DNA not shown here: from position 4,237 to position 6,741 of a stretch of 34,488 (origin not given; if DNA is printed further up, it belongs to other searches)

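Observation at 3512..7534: Orphan AraC-GRE-activase module with a divergent, N-terminally short glycyl radical enzyme of unknown substrate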

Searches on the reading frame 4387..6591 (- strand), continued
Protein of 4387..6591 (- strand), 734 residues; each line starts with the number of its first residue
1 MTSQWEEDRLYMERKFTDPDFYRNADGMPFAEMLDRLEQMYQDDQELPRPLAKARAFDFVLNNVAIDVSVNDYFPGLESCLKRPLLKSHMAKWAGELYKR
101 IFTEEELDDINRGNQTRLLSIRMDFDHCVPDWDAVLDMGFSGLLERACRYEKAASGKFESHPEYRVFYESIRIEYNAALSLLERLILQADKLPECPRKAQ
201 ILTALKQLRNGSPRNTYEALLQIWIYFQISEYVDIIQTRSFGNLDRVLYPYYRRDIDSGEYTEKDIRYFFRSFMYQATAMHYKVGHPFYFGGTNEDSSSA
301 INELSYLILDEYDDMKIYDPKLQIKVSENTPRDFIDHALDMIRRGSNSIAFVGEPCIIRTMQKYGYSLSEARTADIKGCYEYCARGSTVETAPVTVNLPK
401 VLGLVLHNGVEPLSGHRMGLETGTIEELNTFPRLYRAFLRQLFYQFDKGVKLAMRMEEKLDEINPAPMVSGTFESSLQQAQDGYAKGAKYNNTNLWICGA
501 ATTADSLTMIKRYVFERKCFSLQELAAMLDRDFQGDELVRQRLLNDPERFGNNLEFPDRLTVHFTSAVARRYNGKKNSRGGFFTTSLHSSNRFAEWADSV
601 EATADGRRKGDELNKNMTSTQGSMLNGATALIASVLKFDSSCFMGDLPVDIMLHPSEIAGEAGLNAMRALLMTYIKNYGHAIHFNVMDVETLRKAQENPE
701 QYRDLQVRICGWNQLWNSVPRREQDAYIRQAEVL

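Call 64: search_protein_families(library=pfam, proteins=[L008:3020-5005:+, L012:6846-8981:+, L013:4945-5862:+, L013:5859-7112:+, L013:10801-11904:+, L014:13190-14425:-, L014:14422-15126:-, L009:6857-7900:+, L008:9146-10453:+, L014:8860-9807:-], max_evalue=0.001)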
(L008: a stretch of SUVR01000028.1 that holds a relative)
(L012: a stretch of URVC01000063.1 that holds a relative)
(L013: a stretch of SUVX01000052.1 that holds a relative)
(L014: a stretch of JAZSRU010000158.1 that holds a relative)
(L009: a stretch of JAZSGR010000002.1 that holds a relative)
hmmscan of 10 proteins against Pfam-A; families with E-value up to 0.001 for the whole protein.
L008:3020-5005:+ (661 aa): 2 families
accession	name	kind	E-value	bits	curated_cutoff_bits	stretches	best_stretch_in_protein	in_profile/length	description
PF02775.26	TPP_enzyme_C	-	1.6e-22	80.3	21.9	1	450-591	1-149/151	Thiamine pyrophosphate enzyme, C-terminal TPP binding domain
PF01855.24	POR_N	-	8.7e-13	49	27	1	95-270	2-185/231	Pyruvate flavodoxin/ferredoxin oxidoreductase, thiamine diP-bdg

L012:6846-8981:+ (711 aa): 0 families

L013:4945-5862:+ (305 aa): 8 families
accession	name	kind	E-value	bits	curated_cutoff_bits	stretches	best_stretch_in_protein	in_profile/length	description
PF01370.27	Epimerase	-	9.9e-61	205.6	20.9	1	3-234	1-240/240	NAD dependent epimerase/dehydratase family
PF16363.11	GDP_Man_Dehyd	-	4.6e-49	168.1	27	1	4-294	1-330/332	GDP-mannose 4,6 dehydratase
PF01073.25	3Beta_HSD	-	8.5e-29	100.9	22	1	4-224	1-230/280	3-beta hydroxysteroid dehydrogenase/isomerase family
PF02719.21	Polysacc_synt_2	-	2.2e-18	66.9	20.2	1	3-260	1-260/293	Polysaccharide biosynthesis protein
PF04321.23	RmlD_sub_bind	-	1.8e-12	47.4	27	1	1-278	1-263/287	RmlD substrate binding domain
PF05368.20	NmrA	-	1.2e-09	38.7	27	1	2-115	4-107/298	NmrA-like family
PF07993.18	NAD_binding_4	-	2.6e-09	37.1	20.1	1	55-171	79-209/258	Male sterility protein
PF13460.12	NAD_binding_10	-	2.1e-07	31.4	27.2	1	7-126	1-109/184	NAD(P)H-binding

L013:5859-7112:+ (417 aa): 7 families
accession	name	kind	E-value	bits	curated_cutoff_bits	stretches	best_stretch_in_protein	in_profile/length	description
PF03486.20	HI0933_like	-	6.3e-63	212.9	50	1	6-409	2-243/244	HI0933-like protein Rossmann domain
PF22780.1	HI0933_like_1st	-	8.6e-25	87.9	27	1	195-354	2-163/165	HI0933-like protein barrel and H2TH domain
PF01134.28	GIDA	-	7.2e-09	35.6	22.1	0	135-175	118-160/391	Glucose inhibited division protein A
PF00890.30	FAD_binding_2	-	2.5e-07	30.7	20.4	1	7-57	2-51/414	FAD binding domain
PF12831.13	FAD_oxidored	-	8.3e-05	22.5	27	1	8-40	3-35/416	FAD dependent oxidoreductase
PF01266.30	DAO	-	0.00023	21.3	27.9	0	78-175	117-211/353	FAD dependent oxidoreductase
PF07992.20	Pyr_redox_2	-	0.00062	19.7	26.1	0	6-38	2-31/291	Pyridine nucleotide-disulphide oxidoreductase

L013:10801-11904:+ (367 aa): 1 family
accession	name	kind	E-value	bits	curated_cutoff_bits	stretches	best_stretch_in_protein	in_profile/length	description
PF00392.27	GntR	-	2.5e-12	46.7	27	1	10-72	2-64/64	Bacterial regulatory proteins, gntR family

L014:13190-14425:- (411 aa): 2 families
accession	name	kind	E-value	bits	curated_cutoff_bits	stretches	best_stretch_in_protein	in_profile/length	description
PF07075.17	NamZ_N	-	2.3e-67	226.8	26.9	1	44-246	1-202/203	Exo-beta-N-acetylmuramidase NamZ, N-terminal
PF20732.2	NamZ_C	-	1.3e-28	101.1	25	1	263-407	13-152/152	Exo-beta-N-acetylmuramidase NamZ, C-terminal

L014:14422-15126:- (234 aa): 0 families

L009:6857-7900:+ (347 aa): 1 family
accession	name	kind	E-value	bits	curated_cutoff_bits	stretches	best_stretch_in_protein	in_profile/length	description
PF00392.27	GntR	-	2.2e-13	50.1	27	1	6-68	2-64/64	Bacterial regulatory proteins, gntR family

L008:9146-10453:+ (435 aa): 0 families

L014:8860-9807:- (315 aa): 0 families

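Call 69: search_protein_representatives(protein=window:4387-6591:-)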
Query: 734 residues. Proteins with E-value up to 0.001 (for the whole library): 4580; up to 1e-10: 2775; up to 1e-30: 1294. The best 150 are listed.
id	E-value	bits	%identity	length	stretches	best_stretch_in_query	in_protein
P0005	0.0e+00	1144.1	66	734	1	1-733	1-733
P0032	8.0e-226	768.4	50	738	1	5-733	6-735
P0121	4.3e-194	663.6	43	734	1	1-733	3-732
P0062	3.4e-187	640.7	46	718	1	13-733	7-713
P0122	9.2e-174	596.4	41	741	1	4-732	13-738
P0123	3.8e-166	571.2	43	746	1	46-732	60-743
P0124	3.8e-160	551.4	40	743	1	23-732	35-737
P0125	5.0e-159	547.7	39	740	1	5-732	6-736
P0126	2.9e-156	538.5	39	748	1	26-733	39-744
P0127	8.5e-152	523.8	39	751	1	22-731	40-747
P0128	5.7e-146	504.5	37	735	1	19-731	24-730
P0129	2.7e-144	499.0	38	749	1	25-732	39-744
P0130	2.9e-141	488.9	39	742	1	40-733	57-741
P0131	2.4e-137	476.0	37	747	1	27-733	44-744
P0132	5.2e-135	468.3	41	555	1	194-732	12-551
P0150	4.9e-116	405.5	35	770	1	10-732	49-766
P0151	3.0e-114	399.6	36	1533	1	7-733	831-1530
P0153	5.6e-112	392.1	34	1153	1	7-733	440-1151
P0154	3.1e-111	389.7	34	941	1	9-732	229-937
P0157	1.5e-110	387.4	36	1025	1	50-732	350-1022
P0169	2.3e-104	366.9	34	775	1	45-733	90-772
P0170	3.4e-104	366.4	33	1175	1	7-733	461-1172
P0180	9.1e-103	361.7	36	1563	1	7-732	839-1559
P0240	2.9e-80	287.3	29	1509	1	26-732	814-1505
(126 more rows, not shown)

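Call 70: search_protein_families(library=pfam, proteins=[P0151, P0153, P0154, P0157, P0170, P0180, P0240], max_evalue=0.001)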
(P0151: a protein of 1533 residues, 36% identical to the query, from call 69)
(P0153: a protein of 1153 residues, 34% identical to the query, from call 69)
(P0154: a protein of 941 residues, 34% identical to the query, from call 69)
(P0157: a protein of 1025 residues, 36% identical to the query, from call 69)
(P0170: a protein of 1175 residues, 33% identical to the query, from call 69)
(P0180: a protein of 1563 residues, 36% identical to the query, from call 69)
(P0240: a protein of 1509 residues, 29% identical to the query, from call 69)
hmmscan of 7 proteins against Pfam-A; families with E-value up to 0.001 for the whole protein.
P0151 (1533 aa): 6 families
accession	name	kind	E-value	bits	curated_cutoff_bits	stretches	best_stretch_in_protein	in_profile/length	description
PF02901.20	PFL-like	-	1.9e-61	209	24.3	1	921-1394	137-646/647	Pyruvate formate lyase-like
PF22666.2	Glyco_hydro_2_N2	-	9.3e-45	153.1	27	1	32-203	1-165/167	Glycosyl hydrolase 2 galactose-binding domain-like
PF01228.26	Gly_radical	-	1.7e-21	77.2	22.2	1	1411-1514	2-106/106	Glycine radical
PF17753.7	Ig_mannosidase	-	2.1e-15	56.6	22.6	1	752-812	5-63/81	Ig-fold domain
PF17786.7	Mannosidase_ig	-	4.4e-07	30.8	23.4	1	658-708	4-54/91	Mannosidase Ig/CBM-like domain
PF02837.24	Glyco_hydro_2_N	-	2.5e-05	24.7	28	1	88-147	71-129/169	Glycosyl hydrolases family 2, sugar binding domain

P0153 (1153 aa): 3 families
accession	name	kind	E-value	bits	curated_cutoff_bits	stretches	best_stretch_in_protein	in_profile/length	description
PF02901.20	PFL-like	-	7.2e-63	213.7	24.3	1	551-1000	150-632/647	Pyruvate formate lyase-like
PF05448.18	AXE1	-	2.8e-30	105.6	21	1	120-425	16-309/321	Acetyl xylan esterase (AXE1)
PF01228.26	Gly_radical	-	6.6e-19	68.8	22.2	1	1032-1135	2-106/106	Glycine radical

P0154 (941 aa): 3 families
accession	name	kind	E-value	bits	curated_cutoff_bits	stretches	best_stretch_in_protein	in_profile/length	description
PF02901.20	PFL-like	-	1.4e-67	229.3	24.3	1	348-792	159-637/647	Pyruvate formate lyase-like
PF01228.26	Gly_radical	-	3.2e-20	73.1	22.2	1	818-922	1-106/106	Glycine radical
PF06439.18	3keto-disac_hyd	-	2.8e-11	44.2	26.8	1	27-212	4-184/187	3-keto-disaccharide hydrolase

P0157 (1025 aa): 3 families
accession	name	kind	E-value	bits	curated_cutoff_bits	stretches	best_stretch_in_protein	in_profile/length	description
PF02901.20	PFL-like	-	1.1e-60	206.5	24.3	1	424-887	155-647/647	Pyruvate formate lyase-like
PF03629.24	SASA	-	7e-47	160.3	24.8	1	51-280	2-223/226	Carbohydrate esterase, sialic acid-specific acetylesterase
PF01228.26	Gly_radical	-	8.4e-20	71.7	22.2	1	903-1007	1-106/106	Glycine radical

P0170 (1175 aa): 3 families
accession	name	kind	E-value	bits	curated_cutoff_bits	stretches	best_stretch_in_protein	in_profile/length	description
PF02901.20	PFL-like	-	3.1e-57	195.1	24.3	1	548-1021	121-632/647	Pyruvate formate lyase-like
PF05448.18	AXE1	-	2.7e-33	115.5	21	1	132-416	18-297/321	Acetyl xylan esterase (AXE1)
PF01228.26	Gly_radical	-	1.3e-18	67.9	22.2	1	1053-1156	2-106/106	Glycine radical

P0180 (1563 aa): 2 families
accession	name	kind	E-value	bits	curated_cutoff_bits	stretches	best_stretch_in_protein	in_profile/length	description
PF02901.20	PFL-like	-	2.9e-63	215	24.3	1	961-1411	159-634/647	Pyruvate formate lyase-like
PF01228.26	Gly_radical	-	9.3e-19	68.4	22.2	1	1440-1544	1-106/106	Glycine radical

P0240 (1509 aa): 5 families
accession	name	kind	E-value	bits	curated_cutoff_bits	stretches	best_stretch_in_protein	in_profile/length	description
PF02901.20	PFL-like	-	3.9e-88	297.1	24.3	1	909-1368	156-646/647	Pyruvate formate lyase-like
PF17389.8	Bac_rhamnosid6H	-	9.6e-26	91.3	24.5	1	388-648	3-254/339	Bacterial alpha-L-rhamnosidase 6 hairpin glycosidase domain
PF01228.26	Gly_radical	-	3.9e-15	56.7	22.2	1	1394-1490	10-106/106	Glycine radical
PF17390.7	Bac_rhamnosid_C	-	0.00051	20.2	22.1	0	721-774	1-55/78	Bacterial alpha-L-rhamnosidase C-terminal domain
PF22422.2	MGH1-like_GH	-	0.00051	20.1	27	0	541-643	159-262/356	Mannosylglycerate hydrolase MGH1-like glycoside hydrolase domain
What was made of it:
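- Six of seven N-terminal fusion partners in the clade are CAZyme domains: GH2, GH78, CE7 (twice), SASA and 3-keto-disaccharide hydrolase (call 70). Six of seven fusion partners are CAZyme domains, which is hard to explain by chance (call 70).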

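Call 74: find_encoding_contigs(protein=P0157, flank=8000, max_places=3)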
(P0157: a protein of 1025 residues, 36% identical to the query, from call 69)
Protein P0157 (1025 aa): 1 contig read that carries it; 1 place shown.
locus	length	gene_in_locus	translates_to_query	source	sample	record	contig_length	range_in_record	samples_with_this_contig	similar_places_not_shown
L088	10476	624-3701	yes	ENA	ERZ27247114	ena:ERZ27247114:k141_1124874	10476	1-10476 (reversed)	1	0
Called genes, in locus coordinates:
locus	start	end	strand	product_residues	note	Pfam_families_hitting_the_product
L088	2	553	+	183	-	?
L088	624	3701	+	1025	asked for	PF03629:SASA, PF02901:PFL-like, PF01228:Gly_radical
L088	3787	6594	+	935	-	PF02837:Glyco_hydro_2_N, PF22666:Glyco_hydro_2_N2 (faint), PF00703:Glyco_hydro_2, PF02836:Glyco_hydro_2_C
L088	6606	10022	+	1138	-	PF07944:Beta-AFase-like_GH127_cat, PF20736:Glyco_hydro127M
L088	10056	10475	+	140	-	?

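Call 75: find_encoding_contigs(protein=P0240, flank=8000, max_places=3)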
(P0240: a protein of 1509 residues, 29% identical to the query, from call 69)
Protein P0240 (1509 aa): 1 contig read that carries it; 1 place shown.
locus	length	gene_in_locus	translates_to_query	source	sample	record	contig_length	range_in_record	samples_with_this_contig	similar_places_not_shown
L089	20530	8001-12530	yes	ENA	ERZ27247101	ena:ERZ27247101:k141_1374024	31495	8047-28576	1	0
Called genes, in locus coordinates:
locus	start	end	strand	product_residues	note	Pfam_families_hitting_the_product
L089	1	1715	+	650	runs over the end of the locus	PF07944:Beta-AFase-like_GH127_cat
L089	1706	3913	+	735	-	-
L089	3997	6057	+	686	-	-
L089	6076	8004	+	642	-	-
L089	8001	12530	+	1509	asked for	PF17389:Bac_rhamnosid6H, PF02901:PFL-like, PF01228:Gly_radical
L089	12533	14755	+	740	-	PF17678:Glyco_hydro_92N, PF07971:Glyco_hydro_92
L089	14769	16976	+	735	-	PF17678:Glyco_hydro_92N, PF07971:Glyco_hydro_92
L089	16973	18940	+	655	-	PF17678:Glyco_hydro_92N, PF07971:Glyco_hydro_92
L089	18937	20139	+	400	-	-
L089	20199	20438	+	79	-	-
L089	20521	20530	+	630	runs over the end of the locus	PF02837:Glyco_hydro_2_N, PF00703:Glyco_hydro_2, PF02836:Glyco_hydro_2_C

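Call 76: find_encoding_contigs(protein=P0151, flank=8000, max_places=2)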
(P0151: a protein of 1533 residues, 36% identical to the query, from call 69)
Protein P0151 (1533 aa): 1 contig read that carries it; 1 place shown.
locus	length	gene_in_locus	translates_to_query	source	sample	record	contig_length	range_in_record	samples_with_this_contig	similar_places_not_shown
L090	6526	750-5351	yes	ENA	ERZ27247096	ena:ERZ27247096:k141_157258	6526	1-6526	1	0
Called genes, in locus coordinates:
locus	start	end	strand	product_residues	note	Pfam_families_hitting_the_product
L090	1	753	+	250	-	?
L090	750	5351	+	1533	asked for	PF22666:Glyco_hydro_2_N2, PF17786:Mannosidase_ig (weak), PF17753:Ig_mannosidase, PF02901:PFL-like, PF01228:Gly_radical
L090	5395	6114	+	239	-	-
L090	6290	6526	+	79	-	?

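Call 77: find_encoding_contigs(protein=P0153, flank=8000, max_places=2)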
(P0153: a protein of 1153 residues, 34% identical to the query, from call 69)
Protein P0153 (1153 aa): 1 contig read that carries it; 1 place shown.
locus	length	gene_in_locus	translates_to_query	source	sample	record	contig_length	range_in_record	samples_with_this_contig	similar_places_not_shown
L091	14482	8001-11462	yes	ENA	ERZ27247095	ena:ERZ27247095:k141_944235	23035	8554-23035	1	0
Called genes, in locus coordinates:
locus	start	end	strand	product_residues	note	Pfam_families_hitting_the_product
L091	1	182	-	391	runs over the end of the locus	PF13407:Peripla_BP_4 (weak), PF13377:Peripla_BP_3, PF12833:HTH_18, PF00165:HTH_AraC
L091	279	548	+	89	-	-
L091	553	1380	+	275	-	PF13353:Fer4_12, PF04055:Radical_SAM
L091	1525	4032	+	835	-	PF22848:ASD1_dom, PF06964:Alpha-L-AF_C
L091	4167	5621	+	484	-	PF01408:GFO_IDH_MocA, PF19051:GFO_IDH_MocA_C2 (weak)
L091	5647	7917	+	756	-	PF13229:Beta_helix (weak)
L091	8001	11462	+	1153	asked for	PF05448:AXE1, PF02901:PFL-like, PF01228:Gly_radical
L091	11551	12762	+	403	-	PF07221:GlcNAc_2-epim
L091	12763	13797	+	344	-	PF14488:DUF4434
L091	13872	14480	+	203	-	?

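Call 78: find_encoding_contigs(protein=P0154, flank=8000, max_places=2)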
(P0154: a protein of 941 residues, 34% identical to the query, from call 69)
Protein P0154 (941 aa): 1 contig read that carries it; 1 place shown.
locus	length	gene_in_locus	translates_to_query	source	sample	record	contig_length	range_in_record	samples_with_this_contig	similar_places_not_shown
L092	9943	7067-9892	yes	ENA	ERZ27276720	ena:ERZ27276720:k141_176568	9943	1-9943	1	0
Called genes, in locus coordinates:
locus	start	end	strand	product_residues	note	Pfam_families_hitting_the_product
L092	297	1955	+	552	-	PF13522:GATase_6 (weak)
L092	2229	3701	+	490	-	PF01408:GFO_IDH_MocA, PF19051:GFO_IDH_MocA_C2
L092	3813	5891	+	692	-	PF02449:Glyco_hydro_42 (weak)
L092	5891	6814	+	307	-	PF01738:DLH (faint), PF20434:BD-FAE, PF07859:Abhydrolase_3 (weak), PF00326:Peptidase_S9 (faint)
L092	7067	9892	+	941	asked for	PF06439:3keto-disac_hyd, PF02901:PFL-like, PF01228:Gly_radical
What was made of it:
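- These fusions sit in GH2/GH127/GH92/GH51 operons (calls 74-78). GRE domains of the clade are fused to whole glycoside hydrolases and carbohydrate esterases and lie inside GH operons (calls 70, 74-78).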

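Call 83: find_encoding_contigs(protein=P0150, flank=8000, max_places=3)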
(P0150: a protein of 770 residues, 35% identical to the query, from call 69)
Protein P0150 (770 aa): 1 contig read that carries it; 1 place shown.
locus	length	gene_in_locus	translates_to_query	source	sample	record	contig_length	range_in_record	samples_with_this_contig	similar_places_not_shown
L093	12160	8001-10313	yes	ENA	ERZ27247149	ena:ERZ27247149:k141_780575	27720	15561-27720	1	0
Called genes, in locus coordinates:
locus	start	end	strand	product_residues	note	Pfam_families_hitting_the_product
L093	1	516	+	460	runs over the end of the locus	-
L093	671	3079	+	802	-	PF20736:Glyco_hydro127M (weak)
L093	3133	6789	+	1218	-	PF13385:Laminin_G_3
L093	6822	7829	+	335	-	PF00722:Glyco_hydro_16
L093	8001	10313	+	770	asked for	PF02901:PFL-like, PF01228:Gly_radical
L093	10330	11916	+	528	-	PF13353:Fer4_12, PF04055:Radical_SAM, PF00149:Metallophos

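Call 84: find_encoding_contigs(protein=P0169, flank=8000, max_places=3)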
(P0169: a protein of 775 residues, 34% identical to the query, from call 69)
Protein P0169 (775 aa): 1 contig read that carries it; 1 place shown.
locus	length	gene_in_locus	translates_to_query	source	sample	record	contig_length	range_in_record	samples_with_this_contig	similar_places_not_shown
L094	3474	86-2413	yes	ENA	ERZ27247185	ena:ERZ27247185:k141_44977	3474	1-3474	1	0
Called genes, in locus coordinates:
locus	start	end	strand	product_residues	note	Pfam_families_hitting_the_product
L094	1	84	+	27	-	?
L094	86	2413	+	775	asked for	PF02901:PFL-like, PF01228:Gly_radical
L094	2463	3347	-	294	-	PF07883:Cupin_2, PF00165:HTH_AraC (faint), PF12833:HTH_18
